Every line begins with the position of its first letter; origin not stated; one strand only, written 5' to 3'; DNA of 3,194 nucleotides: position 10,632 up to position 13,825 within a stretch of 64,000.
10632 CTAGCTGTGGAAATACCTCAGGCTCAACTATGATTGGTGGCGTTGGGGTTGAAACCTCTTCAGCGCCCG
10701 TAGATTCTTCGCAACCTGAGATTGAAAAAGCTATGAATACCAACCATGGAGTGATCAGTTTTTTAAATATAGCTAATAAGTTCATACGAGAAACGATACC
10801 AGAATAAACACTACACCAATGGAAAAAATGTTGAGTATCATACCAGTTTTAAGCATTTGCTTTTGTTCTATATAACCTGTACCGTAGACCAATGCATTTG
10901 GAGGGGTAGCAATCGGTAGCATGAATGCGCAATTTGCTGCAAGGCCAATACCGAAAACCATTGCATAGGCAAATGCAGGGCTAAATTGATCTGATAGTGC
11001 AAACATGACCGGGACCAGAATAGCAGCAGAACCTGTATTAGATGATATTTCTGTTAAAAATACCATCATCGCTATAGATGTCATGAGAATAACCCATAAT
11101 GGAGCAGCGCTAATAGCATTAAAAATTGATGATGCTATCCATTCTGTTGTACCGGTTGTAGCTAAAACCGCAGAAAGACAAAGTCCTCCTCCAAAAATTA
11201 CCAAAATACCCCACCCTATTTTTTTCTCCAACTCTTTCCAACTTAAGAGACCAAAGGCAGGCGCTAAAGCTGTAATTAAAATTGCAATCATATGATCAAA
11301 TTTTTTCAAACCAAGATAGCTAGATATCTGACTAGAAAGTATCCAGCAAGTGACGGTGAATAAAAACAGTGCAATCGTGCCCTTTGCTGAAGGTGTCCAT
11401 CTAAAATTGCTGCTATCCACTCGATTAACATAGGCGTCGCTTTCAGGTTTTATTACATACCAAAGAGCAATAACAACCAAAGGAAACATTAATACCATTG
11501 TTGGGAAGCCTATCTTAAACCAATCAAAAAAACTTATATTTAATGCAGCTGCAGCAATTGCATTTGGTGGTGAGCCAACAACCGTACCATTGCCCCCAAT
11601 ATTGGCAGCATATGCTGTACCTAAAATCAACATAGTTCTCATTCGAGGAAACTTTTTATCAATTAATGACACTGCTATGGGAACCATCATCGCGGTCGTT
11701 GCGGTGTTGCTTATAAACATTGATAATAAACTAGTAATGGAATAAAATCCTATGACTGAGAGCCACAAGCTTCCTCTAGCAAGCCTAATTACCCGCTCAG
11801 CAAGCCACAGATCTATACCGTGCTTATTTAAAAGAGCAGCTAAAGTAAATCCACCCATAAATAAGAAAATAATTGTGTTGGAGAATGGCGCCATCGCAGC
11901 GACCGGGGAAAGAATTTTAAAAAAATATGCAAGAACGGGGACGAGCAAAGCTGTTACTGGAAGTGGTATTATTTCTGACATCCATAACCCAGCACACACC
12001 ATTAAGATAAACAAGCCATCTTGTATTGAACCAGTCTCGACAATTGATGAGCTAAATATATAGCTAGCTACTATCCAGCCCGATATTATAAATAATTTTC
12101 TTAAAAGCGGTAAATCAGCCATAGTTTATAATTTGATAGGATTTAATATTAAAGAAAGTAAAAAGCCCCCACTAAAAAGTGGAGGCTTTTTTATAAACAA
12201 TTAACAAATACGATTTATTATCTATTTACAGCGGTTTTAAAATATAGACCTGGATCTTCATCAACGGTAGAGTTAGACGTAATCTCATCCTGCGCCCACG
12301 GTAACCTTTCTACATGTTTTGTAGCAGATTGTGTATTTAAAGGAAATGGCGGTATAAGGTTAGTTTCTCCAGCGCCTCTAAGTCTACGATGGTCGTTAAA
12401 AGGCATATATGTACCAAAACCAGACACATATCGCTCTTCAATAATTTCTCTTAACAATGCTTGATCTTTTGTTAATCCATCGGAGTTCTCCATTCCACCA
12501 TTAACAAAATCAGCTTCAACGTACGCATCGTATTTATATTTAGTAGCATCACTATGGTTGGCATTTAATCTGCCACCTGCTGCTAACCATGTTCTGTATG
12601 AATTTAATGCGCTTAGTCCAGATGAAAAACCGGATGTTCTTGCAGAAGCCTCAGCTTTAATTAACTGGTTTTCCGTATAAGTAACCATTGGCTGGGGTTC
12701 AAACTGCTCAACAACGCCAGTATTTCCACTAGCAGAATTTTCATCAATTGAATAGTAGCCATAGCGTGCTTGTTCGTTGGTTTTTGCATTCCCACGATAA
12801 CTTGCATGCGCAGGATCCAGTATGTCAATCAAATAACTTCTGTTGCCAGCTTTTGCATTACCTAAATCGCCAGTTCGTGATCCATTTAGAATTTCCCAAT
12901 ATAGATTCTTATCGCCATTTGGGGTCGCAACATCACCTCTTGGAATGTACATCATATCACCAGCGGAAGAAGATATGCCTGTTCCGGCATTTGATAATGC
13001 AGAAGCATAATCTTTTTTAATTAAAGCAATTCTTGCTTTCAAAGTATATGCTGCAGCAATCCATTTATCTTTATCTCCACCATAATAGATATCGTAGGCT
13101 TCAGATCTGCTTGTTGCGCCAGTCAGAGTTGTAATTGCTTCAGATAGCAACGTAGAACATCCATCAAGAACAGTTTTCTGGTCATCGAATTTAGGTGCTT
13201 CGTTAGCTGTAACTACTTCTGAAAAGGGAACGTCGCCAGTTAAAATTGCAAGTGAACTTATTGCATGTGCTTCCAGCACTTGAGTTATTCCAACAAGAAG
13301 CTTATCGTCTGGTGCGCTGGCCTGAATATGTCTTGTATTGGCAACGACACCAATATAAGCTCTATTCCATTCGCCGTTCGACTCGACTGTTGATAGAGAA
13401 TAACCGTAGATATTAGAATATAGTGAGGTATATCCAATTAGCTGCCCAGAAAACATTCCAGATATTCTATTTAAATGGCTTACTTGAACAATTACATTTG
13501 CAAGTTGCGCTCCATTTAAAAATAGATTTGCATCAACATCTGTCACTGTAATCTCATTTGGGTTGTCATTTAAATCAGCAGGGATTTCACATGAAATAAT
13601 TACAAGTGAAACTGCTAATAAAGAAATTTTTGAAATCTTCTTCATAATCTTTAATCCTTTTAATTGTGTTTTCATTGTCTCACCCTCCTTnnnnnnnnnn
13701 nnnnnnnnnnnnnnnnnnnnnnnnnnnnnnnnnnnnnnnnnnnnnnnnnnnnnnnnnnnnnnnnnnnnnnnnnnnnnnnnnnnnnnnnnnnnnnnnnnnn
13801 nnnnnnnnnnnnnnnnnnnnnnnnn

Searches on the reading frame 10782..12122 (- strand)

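Call 16: search_protein_families(library=pfam, proteins=[window:10782-12122:-], max_evalue=0.00001)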
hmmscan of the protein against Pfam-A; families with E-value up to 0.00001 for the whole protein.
window:10782-12122:- (446 aa): 2 families
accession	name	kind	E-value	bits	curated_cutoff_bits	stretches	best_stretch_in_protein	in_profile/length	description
PF03600.22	CitMHS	-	4.2e-52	177.8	31.9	1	46-391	3-336/336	Citrate transporter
PF00939.25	Na_sulph_symp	-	1e-34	120.8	27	1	39-441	36-461/472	Sodium:sulfate symporter transmembrane region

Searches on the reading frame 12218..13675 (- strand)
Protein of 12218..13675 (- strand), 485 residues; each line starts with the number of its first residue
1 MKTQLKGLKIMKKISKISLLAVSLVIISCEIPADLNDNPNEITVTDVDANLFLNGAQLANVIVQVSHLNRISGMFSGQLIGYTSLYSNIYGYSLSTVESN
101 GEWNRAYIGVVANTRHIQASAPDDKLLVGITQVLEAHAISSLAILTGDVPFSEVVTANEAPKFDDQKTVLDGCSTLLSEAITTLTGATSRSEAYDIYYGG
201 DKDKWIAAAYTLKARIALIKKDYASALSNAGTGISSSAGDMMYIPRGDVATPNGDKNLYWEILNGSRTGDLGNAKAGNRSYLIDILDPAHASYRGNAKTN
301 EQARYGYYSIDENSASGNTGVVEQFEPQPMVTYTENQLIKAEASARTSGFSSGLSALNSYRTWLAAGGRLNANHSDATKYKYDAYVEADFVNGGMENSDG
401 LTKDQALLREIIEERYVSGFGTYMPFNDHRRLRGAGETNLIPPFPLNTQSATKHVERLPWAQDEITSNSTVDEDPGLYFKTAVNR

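Call 16: search_protein_families(library=pfam, proteins=[window:12218-13675:-], max_evalue=0.00001)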
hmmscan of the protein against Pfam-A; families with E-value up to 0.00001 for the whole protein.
window:12218-13675:- (485 aa): 2 families
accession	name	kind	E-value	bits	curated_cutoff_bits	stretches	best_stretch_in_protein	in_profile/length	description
PF12771.13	SusD-like_2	-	1.6e-22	80.3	27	1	48-420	8-377/415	Starch-binding associating with outer membrane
PF12741.13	SusD-like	-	1.8e-14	54.1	27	1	34-344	1-335/495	Susd and RagB outer membrane lipoprotein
